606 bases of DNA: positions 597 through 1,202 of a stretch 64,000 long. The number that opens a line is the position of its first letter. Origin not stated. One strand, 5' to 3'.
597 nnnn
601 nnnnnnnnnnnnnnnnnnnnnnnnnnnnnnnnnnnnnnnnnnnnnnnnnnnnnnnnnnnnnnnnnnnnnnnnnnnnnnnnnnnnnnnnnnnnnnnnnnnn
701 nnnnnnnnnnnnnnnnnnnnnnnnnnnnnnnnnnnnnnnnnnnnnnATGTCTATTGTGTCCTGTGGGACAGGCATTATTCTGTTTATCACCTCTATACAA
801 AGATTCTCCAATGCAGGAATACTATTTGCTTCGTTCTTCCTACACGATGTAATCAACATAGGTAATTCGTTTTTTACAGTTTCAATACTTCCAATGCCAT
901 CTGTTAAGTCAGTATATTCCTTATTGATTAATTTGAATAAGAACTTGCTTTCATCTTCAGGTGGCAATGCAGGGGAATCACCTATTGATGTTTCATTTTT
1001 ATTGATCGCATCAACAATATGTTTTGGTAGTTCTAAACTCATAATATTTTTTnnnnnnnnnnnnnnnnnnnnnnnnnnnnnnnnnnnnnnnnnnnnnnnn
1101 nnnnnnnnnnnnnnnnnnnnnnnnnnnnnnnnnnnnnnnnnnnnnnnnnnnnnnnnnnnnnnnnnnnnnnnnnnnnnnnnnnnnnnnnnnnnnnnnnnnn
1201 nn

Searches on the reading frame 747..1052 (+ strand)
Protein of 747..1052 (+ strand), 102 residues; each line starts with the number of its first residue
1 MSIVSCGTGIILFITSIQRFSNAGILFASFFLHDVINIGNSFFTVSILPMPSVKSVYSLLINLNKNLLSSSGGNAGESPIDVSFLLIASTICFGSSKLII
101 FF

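Call 63: search_protein_families(library=pfam, alignment_id=A5, max_evalue=0.001)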
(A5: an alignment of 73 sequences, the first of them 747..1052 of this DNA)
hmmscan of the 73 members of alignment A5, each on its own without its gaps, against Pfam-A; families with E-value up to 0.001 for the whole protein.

A. member 1, window:747-1052:+ (102 aa): 0 families

B. families by the number of members that match (of 73 scanned): 35 families (the first 25 are shown)
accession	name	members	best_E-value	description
PF02086.21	MethyltransfD12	2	4.6e-15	D12 class N6 adenine-specific DNA methyltransferase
PF02773.21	S-AdoMet_synt_C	1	2.8e-43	S-adenosylmethionine synthetase, C-terminal domain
PF01885.22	PTS_2-RNA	1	5.9e-42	RNA 2'-phosphotransferase, Tpt1 / KptA family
PF01555.25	N6_N4_Mtase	1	2.1e-41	DNA methylase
PF01981.21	PTH2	1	1.1e-30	Peptidyl-tRNA hydrolase PTH2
PF00438.25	S-AdoMet_synt_N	1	3.4e-29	S-adenosylmethionine synthetase, N-terminal domain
PF02772.21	S-AdoMet_synt_M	1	7.3e-26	S-adenosylmethionine synthetase, central domain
PF04307.19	YdjM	1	7.4e-26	YdjM inner membrane protein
PF07724.20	AAA_2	1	4.6e-23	AAA domain (Cdc48 subfamily)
PF00239.26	Resolvase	1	1.1e-18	Resolvase, N terminal domain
PF21448.3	DNMK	1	8.6e-12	Deoxynucleotide monophosphate kinase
PF10431.15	ClpB_D2-small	1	2.5e-11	C-terminal, D2-small domain, of ClpB protein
PF00004.35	AAA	1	1.5e-10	ATPase family associated with various cellular activities (AAA)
PF08719.17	NADAR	1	1.2e-09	NADAR domain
PF13619.11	KTSC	1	1.6e-09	KTSC domain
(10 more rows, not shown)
